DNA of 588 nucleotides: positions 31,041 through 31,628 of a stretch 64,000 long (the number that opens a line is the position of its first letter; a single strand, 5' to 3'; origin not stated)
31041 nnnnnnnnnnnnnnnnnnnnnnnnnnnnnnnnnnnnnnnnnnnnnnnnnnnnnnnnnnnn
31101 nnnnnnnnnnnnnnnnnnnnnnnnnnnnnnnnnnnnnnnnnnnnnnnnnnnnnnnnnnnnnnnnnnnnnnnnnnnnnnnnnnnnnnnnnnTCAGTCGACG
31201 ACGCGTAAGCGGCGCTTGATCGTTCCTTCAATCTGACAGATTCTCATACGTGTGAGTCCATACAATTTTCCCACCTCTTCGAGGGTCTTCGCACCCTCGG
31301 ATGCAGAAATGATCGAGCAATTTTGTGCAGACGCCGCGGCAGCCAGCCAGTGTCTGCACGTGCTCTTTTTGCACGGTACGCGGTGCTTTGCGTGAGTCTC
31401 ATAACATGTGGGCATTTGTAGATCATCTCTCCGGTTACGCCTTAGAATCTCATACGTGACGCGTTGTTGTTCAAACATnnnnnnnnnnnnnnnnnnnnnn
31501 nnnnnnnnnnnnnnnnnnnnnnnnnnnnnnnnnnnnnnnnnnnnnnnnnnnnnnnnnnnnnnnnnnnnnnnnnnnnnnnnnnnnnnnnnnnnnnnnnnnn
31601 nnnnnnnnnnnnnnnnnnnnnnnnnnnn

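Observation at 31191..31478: Stand-alone sigma-70 region 4.2 mimic with a Zn finger, divergent from phoH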

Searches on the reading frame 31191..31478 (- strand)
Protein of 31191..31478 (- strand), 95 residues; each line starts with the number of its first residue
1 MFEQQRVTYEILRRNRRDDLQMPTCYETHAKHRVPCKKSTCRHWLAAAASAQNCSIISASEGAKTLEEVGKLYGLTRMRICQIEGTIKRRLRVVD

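Call 3: search_protein_families(library=pfam, proteins=[window:31191-31478:-], max_evalue=10)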
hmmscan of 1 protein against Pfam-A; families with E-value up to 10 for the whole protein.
window:31191-31478:- (95 aa): 1 family
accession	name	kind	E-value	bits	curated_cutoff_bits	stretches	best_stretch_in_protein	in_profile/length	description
PF04545.22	Sigma70_r4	-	1.9e-06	27.7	24.1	1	64-92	21-49/50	Sigma-70, region 4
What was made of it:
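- On WhiB-like proteins: There is no Whib hit at E<=10 (call 3).
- On T4 AsiA / gp33 / MotA: Pfam gives Sigma70_r4 only (call 3).
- Checked: Pfam PF04545 scores 27.7 bits (cut-off 24.1, E 1.9e-6) over residues 64-92, which match model positions 21-49 of 50 (call 3).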

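Call 4: search_protein_families(library=phrogs, proteins=[window:31191-31478:-], max_evalue=10)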
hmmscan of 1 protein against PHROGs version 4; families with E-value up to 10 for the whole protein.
window:31191-31478:- (95 aa): 2 families
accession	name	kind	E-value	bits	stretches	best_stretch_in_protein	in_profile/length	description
phrog_351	-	transcription regulation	0.00015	21.5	1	64-92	695-723/928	RNA polymerase sigma factor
phrog_13770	-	unknown function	0.17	12.9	1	25-69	41-85/99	-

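Call 5: search_protein_families(library=ncbifam, proteins=[window:31191-31478:-], max_evalue=10)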
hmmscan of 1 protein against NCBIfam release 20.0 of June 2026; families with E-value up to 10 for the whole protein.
window:31191-31478:- (95 aa): 16 families
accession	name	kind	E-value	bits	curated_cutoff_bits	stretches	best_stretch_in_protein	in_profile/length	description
NF041931.2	MzaA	equivalog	2.8e-05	23.2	800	1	65-92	675-702/726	MZA anti-phage system associated sigma-70 family RNA polymerase sigma factor MzaA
NF005643.0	PRK07406.1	equivalog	3.8e-05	22.9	500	1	63-92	355-384/397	RNA polymerase sigma factor RpoD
NF006666.0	PRK09210.1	equivalog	5.3e-05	22.7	572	1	63-92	328-357/370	RNA polymerase sigma factor RpoD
NF004561.0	PRK05901.1-3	equivalog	6.4e-05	22.2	582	1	63-92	495-524/537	RNA polymerase sigma factor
NF004208.0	PRK05658.1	equivalog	6.5e-05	22.1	555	1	63-92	588-617/631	RNA polymerase sigma factor RpoD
TIGR02393.1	RpoD_Cterm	equivalog_domain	0.00023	20.9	354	1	62-93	195-226/238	RNA polymerase sigma factor RpoD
NF004560.0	PRK05901.1-1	equivalog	0.00033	19.9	711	1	64-92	475-503/516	RNA polymerase sigma factor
NF005920.0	PRK07921.1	subfamily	0.0011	18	464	1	63-93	286-316/328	RNA polymerase sigma factor SigB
NF004566.0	PRK05901.2-4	equivalog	0.0018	17.5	531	1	63-92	402-431/448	RNA polymerase sigma factor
NF004562.0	PRK05901.1-4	equivalog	0.0039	15.7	779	1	63-92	512-541/571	RNA polymerase sigma factor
TIGR02937.1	sigma70-ECF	superfamily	0.0056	16.3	42.9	1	63-92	133-162/165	sigma-70 family RNA polymerase sigma factor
NF004207.0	PRK05657.1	equivalog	0.025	13.9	394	1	61-92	283-314/329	RNA polymerase sigma factor RpoS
TIGR02394.1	rpoS_proteo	equivalog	0.027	14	378.7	1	63-92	242-271/285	RNA polymerase sigma factor RpoS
NF005693.0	PRK07500.1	equivalog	0.037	13.1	315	1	41-92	217-274/289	RNA polymerase factor sigma-32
NF004564.0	PRK05901.2-2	equivalog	0.039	12.6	617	1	62-92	450-480/500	RNA polymerase sigma factor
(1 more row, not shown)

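Call 8: find_homologous_proteins(query=window:31191-31478:-, max_evalue=0.01)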
Query window:31191-31478:- (95 aa): 2 proteins with E <= 0.01 among 5 candidates.
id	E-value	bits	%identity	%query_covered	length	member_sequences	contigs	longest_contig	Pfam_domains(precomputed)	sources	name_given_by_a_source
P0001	3.7e-21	93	54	76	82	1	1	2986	PF04545.23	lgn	-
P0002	6.3e-19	86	49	82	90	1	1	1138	PF04545.23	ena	-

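Call 9: search_dna_similar(query=window:31191-31478:-, collection=phages, mode=protein, max_evalue=0.01, max_rows=30)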
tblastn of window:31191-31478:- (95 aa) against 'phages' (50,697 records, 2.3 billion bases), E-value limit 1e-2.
No match.

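Call 11: find_encoding_contigs(protein=P0001, flank=5000)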
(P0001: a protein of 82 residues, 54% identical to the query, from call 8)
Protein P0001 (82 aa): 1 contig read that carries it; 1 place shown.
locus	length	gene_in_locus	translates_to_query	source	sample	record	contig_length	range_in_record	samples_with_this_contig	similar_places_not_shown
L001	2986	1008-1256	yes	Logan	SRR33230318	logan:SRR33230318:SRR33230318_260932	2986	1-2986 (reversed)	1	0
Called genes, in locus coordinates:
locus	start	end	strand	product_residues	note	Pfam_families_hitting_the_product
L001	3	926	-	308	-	?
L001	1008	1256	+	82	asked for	PF04545:Sigma70_r4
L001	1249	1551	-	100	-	-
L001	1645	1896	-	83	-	PF07432:Hc1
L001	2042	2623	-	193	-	PF00574:CLP_protease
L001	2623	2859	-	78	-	-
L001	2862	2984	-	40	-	?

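Call 12: find_encoding_contigs(protein=P0002, flank=5000)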
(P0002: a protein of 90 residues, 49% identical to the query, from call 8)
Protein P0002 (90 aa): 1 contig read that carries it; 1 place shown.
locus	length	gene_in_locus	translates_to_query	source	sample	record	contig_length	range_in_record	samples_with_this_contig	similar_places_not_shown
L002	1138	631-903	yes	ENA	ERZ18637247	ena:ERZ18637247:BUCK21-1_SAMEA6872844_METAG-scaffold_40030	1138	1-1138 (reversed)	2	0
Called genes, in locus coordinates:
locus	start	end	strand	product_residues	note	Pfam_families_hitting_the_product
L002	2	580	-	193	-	?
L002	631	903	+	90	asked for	PF04545:Sigma70_r4 (weak)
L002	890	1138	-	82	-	?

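Call 19: search_protein_representatives(alignment_id=A1)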
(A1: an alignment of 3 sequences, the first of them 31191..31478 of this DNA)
Query: 3 sequences, 89 profile positions. Proteins with E-value up to 0.001 (for the whole library): 347; up to 1e-10: 71; up to 1e-30: 1. The best 150 are listed.
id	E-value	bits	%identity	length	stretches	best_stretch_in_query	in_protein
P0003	2.8e-31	123.6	-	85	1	8-88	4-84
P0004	1.6e-24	102.0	-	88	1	16-88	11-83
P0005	1.1e-23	99.3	-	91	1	10-86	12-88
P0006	3.6e-23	97.6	-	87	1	10-85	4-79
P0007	4.6e-23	97.3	-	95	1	17-87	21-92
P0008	1.6e-22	95.5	-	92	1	9-85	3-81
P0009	2.5e-22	94.9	-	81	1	10-78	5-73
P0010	1.1e-21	92.8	-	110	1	15-85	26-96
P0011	2.5e-21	91.7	-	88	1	18-88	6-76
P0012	5.8e-21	90.5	-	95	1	15-86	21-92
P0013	5.9e-21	90.5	-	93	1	11-87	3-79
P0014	1.3e-20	89.4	-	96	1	16-88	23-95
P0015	7.9e-20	86.9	-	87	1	13-83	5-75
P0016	1.2e-19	86.3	-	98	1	11-85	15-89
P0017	1.3e-19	86.2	-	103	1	15-85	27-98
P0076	2.6e-10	56.4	-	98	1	20-86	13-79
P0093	1.8e-09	53.7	-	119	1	19-86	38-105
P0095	2.6e-09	53.2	-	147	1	29-86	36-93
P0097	4.5e-09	52.4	-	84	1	30-85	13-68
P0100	7.1e-09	51.8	-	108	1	29-85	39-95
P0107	1.1e-08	51.1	-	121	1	28-86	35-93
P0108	1.1e-08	51.1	-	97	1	30-85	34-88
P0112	2.8e-08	49.9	-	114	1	30-86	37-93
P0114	4.1e-08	49.4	-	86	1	19-86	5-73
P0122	2.1e-07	47.1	-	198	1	29-86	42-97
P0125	2.7e-07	46.7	-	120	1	28-86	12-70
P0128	3.8e-07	46.2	-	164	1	30-86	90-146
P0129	4.5e-07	46.0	-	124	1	30-87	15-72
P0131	7.1e-07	45.4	-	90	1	19-86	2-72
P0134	1.0e-06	44.9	-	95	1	29-86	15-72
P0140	1.3e-06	44.5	-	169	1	31-84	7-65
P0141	1.3e-06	44.5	-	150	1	30-86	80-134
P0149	3.2e-06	43.3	-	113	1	35-86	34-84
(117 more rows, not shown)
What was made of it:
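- The family consists of stand-alone 70-115 aa proteins (call 19).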

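Call 22: list_cluster_members(proteins=[P0003, P0004, P0008, P0013, P0076, P0097, P0108, P0122, P0131, P0114])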
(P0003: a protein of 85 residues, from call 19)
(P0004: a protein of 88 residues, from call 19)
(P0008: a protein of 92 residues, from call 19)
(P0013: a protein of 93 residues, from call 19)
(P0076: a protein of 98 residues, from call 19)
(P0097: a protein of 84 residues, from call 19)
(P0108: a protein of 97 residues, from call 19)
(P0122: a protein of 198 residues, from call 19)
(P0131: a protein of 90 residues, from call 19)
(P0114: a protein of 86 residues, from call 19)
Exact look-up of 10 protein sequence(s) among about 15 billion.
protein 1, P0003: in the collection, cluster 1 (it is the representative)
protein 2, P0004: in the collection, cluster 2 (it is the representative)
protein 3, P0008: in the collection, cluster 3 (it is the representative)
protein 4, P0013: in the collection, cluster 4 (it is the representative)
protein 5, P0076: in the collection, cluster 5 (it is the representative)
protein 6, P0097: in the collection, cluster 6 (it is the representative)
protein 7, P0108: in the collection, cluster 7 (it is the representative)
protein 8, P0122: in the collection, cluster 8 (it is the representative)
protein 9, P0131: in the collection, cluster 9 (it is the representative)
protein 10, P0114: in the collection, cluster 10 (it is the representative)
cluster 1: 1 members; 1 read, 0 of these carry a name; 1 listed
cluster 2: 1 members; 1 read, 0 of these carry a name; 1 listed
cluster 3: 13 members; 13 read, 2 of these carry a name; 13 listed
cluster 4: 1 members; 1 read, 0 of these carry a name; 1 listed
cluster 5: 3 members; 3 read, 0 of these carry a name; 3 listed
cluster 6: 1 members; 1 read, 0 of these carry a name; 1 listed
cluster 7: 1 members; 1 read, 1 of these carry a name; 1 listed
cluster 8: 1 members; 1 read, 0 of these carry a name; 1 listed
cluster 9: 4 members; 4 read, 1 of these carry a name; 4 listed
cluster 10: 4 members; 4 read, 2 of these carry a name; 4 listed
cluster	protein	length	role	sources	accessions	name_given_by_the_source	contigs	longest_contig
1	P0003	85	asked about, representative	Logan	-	-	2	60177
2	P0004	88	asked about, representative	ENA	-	-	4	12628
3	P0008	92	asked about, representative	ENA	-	-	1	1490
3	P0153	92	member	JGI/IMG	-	DNA-directed RNA polymerase specialized sigma subunit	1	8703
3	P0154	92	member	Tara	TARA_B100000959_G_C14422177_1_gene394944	strand:+ start:29 stop:307 length:279 start_codon:yes stop_codon:yes gene_type:complete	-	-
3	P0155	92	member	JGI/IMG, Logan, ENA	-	-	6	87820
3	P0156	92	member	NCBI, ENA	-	-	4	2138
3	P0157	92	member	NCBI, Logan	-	-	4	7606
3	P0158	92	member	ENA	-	-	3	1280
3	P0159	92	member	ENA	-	-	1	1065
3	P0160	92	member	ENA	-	-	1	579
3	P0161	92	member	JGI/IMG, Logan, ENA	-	-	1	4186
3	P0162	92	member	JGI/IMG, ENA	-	-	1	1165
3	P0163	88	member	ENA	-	-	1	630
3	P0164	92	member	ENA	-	-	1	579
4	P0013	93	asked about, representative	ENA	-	-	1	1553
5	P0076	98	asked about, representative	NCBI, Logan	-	-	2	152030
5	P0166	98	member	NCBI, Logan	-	-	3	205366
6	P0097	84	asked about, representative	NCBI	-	-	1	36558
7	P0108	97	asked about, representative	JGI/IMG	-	hypothetical protein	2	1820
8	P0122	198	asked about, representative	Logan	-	-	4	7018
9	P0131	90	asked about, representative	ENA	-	-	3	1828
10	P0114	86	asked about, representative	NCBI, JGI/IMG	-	hypothetical protein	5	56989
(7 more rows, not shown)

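Call 23: find_encoding_contigs(protein=P0003, flank=10000, max_places=3)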
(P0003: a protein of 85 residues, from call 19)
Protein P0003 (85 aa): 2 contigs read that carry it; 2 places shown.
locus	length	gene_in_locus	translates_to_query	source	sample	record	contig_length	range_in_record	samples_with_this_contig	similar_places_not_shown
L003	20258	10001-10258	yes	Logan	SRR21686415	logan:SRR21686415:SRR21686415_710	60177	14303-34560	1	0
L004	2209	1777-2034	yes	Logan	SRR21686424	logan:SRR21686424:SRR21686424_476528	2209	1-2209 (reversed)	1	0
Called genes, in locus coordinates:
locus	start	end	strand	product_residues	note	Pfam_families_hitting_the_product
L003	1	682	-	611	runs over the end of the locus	-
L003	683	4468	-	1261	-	-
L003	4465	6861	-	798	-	-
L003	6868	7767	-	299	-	-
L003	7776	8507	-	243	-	PF07460:NUMOD3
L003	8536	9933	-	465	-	PF13638:PIN_4, PF02562:PhoH, PF13245:AAA_19 (faint), PF13604:AAA_30 (faint)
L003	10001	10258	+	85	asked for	PF04545:Sigma70_r4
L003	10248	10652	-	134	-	-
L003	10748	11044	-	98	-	-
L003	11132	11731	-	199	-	PF00574:CLP_protease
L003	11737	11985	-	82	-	-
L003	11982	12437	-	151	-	-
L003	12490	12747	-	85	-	-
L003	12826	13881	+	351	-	-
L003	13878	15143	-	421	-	-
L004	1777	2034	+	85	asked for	PF04545:Sigma70_r4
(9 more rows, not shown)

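Call 24: find_encoding_contigs(protein=P0155, flank=10000, max_places=3)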
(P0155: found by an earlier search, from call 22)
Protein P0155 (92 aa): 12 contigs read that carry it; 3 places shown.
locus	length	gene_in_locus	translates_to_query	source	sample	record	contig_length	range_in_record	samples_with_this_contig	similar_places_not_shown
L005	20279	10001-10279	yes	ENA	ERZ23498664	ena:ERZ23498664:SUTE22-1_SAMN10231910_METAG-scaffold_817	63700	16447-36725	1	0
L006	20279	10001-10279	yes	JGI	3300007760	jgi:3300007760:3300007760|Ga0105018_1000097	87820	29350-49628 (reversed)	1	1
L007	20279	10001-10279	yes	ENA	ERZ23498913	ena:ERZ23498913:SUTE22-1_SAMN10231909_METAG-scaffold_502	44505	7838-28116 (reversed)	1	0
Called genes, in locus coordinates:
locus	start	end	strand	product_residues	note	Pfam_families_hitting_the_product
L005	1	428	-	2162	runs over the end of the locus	PF17963:Big_9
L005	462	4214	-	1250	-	-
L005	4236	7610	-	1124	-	-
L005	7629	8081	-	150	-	-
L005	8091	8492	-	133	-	-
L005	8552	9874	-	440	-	PF13638:PIN_4, PF02562:PhoH, PF13245:AAA_19 (weak), PF13604:AAA_30 (faint)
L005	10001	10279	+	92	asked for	PF04545:Sigma70_r4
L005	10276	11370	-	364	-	PF00091:Tubulin (weak)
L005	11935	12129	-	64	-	PF07432:Hc1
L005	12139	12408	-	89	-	-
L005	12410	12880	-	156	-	-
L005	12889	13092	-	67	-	-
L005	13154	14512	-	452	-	-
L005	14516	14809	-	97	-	-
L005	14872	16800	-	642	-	PF08298:AAA_PrkA, PF13191:AAA_16 (faint), PF06798:PrkA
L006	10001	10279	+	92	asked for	PF04545:Sigma70_r4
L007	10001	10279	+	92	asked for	PF04545:Sigma70_r4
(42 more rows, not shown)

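Call 25: find_encoding_contigs(protein=P0166, flank=8000, max_places=2)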
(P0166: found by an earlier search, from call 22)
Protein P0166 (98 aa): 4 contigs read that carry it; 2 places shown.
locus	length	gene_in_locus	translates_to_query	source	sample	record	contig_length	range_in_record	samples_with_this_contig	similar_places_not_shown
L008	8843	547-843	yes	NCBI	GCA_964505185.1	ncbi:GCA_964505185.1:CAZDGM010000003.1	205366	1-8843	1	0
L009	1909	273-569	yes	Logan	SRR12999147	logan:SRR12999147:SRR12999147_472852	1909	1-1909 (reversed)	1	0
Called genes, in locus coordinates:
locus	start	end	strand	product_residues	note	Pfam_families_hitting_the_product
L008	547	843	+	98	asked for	PF04545:Sigma70_r4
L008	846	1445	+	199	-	PF03193:RsgA_GTPase (faint), PF00009:GTP_EFTU (faint), PF01926:MMR_HSR1, PF02421:FeoB_N, PF00350:Dynamin_N (faint)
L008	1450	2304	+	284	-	PF10418:DHODB_Fe-S_bind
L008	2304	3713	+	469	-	PF14691:Fer4_20, PF13738:Pyr_redox_3 (faint), PF00070:Pyr_redox (faint), PF01266:DAO (faint), PF07992:Pyr_redox_2, PF13450:NAD_binding_8 (weak)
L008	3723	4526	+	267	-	PF01177:Asp_Glu_race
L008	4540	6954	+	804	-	PF02574:S-methyl_trans, PF00809:Pterin_bind, PF03599:CdhD (weak), PF02607:B12-binding_2, PF02310:B12-binding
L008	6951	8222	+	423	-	PF01938:TRAM, PF21579:PabTrmU54_TRAM_dom, PF05958:tRNA_U5-meth_tr, PF05175:MTS, PF13847:Methyltransf_31, PF13649:Methyltransf_25 (weak)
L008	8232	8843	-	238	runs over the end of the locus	PF01656:CbiA, PF07755:DUF1611 (faint), PF13500:AAA_26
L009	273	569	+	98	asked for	PF04545:Sigma70_r4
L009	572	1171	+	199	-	PF03193:RsgA_GTPase (faint), PF00009:GTP_EFTU (faint), PF01926:MMR_HSR1, PF02421:FeoB_N, PF00350:Dynamin_N (faint)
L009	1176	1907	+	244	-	?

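Call 26: find_encoding_contigs(protein=P0114, flank=8000, max_places=2)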
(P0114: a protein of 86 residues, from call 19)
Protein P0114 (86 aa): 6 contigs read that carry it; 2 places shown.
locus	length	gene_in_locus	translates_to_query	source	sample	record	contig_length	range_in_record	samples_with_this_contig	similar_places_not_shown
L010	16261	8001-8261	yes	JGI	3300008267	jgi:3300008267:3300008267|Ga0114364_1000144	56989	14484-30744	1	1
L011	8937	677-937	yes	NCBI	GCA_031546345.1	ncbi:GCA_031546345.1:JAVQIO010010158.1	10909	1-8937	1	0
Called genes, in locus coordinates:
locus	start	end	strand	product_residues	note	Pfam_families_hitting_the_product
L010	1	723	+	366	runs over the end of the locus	PF01068:DNA_ligase_A_M, PF14743:DNA_ligase_OB_2 (faint)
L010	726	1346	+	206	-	PF02811:PHP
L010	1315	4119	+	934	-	PF07733:DNA_pol3_alpha, PF17657:DNA_pol3_finger, PF14579:HHH_6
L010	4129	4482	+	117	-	PF01050:MannoseP_isomer, PF07883:Cupin_2 (weak)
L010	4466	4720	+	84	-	-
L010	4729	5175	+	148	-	PF01467:CTP_transf_like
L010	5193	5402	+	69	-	-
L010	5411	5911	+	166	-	PF22769:DCD (weak), PF00692:dUTPase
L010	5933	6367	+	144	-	-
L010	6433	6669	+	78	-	-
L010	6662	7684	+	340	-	PF00478:IMPDH, PF01070:FMN_dh (weak)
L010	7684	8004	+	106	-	-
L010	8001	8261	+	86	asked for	PF04545:Sigma70_r4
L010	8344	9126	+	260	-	-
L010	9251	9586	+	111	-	-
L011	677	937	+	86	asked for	PF04545:Sigma70_r4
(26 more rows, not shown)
